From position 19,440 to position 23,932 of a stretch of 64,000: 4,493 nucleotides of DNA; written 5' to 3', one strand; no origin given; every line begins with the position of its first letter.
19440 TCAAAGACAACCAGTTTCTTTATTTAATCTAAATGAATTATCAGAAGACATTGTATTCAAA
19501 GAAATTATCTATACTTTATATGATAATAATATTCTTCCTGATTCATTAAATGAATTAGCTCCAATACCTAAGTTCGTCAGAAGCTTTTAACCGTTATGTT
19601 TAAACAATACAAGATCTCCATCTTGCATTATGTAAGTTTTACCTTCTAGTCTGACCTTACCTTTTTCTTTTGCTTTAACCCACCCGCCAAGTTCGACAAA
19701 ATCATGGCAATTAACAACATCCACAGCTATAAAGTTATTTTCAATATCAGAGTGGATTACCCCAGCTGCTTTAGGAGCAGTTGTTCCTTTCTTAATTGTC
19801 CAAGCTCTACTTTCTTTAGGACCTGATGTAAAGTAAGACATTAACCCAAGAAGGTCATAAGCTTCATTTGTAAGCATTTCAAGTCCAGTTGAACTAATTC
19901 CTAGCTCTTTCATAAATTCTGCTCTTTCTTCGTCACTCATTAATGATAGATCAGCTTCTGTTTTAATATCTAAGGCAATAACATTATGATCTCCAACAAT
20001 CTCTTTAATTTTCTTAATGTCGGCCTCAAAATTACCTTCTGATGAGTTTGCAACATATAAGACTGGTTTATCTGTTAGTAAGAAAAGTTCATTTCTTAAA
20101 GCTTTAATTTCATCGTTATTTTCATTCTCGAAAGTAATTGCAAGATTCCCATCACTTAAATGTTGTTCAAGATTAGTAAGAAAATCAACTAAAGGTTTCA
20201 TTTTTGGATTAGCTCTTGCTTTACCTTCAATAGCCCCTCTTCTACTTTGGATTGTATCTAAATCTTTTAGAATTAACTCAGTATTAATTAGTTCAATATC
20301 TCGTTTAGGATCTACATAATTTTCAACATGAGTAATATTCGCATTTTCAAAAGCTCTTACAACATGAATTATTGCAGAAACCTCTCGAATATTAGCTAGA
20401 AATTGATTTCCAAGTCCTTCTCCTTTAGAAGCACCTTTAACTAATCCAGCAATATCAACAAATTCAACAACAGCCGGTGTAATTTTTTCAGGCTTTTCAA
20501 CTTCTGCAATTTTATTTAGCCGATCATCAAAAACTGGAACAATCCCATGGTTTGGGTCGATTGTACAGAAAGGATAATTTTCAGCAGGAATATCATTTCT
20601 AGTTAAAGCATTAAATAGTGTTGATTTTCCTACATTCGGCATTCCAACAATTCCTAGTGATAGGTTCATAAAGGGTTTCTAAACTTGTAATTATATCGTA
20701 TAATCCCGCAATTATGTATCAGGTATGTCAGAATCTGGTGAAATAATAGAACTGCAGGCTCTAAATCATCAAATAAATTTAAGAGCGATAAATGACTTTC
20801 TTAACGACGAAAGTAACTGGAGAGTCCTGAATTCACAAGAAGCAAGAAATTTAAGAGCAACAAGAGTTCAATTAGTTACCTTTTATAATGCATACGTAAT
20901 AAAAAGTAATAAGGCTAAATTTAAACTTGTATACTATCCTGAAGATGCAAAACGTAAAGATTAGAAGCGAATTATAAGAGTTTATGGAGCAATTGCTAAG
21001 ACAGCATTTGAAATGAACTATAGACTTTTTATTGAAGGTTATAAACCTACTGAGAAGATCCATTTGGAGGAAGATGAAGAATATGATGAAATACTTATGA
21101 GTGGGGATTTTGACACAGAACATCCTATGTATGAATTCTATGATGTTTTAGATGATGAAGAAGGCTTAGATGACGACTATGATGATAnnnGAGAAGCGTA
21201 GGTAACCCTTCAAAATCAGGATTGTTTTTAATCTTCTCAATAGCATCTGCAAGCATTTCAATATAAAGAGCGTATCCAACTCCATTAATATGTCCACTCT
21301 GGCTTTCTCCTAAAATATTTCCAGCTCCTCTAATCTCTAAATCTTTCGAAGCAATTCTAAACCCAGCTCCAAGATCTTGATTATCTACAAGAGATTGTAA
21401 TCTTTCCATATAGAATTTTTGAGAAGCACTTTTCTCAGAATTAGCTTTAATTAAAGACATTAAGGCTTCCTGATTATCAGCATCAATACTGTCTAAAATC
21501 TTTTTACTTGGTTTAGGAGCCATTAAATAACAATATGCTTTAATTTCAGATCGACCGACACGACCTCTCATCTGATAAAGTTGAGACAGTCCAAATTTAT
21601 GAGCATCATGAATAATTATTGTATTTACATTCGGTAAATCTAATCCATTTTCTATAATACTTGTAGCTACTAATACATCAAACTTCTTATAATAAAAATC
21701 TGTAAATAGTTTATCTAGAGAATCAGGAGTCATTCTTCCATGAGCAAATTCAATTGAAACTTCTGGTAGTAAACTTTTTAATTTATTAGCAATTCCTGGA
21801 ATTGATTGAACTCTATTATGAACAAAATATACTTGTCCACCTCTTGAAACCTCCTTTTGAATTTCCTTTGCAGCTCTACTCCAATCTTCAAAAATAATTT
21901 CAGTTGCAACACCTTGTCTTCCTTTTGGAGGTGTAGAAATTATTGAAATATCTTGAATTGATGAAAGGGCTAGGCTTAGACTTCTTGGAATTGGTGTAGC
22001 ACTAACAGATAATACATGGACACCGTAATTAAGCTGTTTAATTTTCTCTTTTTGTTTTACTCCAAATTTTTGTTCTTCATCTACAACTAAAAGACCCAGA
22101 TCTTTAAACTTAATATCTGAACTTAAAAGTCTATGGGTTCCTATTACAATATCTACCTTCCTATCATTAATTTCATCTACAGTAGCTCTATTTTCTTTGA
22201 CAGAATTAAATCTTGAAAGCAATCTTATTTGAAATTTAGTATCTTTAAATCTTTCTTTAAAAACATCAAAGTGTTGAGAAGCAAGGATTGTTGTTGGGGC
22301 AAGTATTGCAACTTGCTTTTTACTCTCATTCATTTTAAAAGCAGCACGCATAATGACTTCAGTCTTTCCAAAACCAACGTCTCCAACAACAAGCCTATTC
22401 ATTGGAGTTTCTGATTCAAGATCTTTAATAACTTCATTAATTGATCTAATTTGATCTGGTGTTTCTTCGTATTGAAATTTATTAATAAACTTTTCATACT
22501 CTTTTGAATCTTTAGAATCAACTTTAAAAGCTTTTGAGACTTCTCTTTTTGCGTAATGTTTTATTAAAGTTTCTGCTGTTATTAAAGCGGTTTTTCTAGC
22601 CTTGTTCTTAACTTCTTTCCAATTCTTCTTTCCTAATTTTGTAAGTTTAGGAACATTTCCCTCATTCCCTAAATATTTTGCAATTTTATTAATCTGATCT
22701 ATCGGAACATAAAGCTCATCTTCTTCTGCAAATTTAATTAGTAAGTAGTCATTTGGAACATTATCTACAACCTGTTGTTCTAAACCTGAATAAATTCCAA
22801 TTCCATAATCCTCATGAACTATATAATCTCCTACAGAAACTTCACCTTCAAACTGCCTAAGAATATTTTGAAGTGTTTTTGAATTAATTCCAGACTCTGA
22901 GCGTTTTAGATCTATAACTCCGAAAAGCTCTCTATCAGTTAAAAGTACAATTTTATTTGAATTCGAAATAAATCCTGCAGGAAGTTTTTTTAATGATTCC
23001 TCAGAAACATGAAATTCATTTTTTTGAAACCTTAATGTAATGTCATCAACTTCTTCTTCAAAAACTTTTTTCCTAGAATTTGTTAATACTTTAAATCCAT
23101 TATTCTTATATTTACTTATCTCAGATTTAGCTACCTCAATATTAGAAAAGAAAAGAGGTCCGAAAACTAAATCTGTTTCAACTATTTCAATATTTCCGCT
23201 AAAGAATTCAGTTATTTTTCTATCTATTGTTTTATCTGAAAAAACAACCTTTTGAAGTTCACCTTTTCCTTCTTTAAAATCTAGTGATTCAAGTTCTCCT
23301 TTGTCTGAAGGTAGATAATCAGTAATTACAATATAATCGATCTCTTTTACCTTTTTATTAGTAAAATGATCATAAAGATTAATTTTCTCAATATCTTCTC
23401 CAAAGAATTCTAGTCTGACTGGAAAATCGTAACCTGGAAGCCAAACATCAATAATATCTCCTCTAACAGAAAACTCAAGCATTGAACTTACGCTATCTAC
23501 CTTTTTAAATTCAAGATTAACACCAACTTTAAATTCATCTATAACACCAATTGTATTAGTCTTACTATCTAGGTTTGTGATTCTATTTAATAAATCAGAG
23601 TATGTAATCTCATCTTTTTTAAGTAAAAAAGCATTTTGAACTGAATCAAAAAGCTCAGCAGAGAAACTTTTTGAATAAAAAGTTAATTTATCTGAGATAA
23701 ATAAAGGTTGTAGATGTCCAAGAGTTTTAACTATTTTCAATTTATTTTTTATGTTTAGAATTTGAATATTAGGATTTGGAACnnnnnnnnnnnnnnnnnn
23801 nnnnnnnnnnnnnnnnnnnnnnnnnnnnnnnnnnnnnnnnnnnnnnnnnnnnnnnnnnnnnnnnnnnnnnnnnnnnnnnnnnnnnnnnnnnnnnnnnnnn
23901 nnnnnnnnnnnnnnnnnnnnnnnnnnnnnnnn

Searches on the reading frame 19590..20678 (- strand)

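Call 24: search_protein_families(library=pfam, proteins=[window:19590-20678:-], max_evalue=0.001)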
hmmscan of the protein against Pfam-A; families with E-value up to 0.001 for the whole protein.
window:19590-20678:- (363 aa): 4 families
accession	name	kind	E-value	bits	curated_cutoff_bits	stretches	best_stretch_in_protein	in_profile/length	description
PF06071.19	YchF-GTPase_C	-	4.3e-35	120.1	27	1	279-362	1-84/84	Protein of unknown function (DUF933)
PF01926.29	MMR_HSR1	-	3.5e-23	82.3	21.9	1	8-121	2-99/113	50S ribosome-binding GTPase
PF02421.24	FeoB_N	-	2.5e-07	30.8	27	1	9-49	4-44/156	Ferrous iron transport protein B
PF00350.29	Dynamin_N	-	0.00018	22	27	0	9-39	2-32/168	Dynamin family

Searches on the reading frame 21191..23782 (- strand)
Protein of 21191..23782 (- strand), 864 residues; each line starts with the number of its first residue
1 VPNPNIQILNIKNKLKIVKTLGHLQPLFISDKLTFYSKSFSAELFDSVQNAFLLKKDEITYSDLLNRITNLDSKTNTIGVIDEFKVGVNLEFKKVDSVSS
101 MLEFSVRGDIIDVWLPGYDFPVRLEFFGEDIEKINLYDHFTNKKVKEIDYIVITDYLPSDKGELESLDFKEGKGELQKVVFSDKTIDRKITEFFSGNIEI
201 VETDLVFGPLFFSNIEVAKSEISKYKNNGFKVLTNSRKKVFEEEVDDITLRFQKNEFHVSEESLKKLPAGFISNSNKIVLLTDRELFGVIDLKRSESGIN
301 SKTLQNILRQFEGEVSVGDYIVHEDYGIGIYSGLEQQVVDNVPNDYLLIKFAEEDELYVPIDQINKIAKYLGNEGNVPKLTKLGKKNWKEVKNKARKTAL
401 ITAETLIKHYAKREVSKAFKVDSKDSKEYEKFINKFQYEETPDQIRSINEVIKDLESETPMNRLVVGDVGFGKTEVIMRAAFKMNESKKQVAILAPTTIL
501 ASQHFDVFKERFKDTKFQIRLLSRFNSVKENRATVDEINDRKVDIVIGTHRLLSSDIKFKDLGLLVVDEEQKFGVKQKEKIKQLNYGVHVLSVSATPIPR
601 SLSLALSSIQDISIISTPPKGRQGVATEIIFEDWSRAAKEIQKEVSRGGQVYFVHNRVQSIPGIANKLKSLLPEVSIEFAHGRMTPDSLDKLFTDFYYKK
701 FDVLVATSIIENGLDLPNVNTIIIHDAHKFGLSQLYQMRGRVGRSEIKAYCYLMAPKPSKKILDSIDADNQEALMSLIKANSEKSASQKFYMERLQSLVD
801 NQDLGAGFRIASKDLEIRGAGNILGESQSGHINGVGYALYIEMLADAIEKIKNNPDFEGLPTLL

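Call 25: search_protein_families(library=pfam, proteins=[window:21191-23782:-], max_evalue=0.001)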
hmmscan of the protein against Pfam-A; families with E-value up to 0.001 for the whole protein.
window:21191-23782:- (864 aa): 7 families
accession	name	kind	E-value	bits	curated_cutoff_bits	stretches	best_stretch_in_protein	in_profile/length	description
PF00270.35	DEAD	-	1.8e-25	90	26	1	441-600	1-162/167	DEAD/DEAH box helicase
PF00271.37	Helicase_C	-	5.7e-23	81.7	23.5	1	641-745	10-109/110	Helicase conserved C-terminal domain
PF02559.22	CarD_TRCF_RID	-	8.7e-19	67.8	23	1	316-370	2-56/57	CarD-like/TRCF RID domain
PF17757.6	UvrB_inter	-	3.6e-13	49.9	22.9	1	88-153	19-85/91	UvrB interaction domain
PF04851.21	ResIII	-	4e-11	43.5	22.5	1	439-597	3-162/164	Type III restriction enzyme, res subunit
PF22590.2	Cas3-like_C_2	-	0.00043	21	27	0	648-745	2-104/106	CRISPR-associated nuclease/helicase Cas3, C-terminal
PF25199.1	nSTAND_NTPase5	-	0.00062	20.1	34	0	449-540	26-121/145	Novel STAND NTPase 5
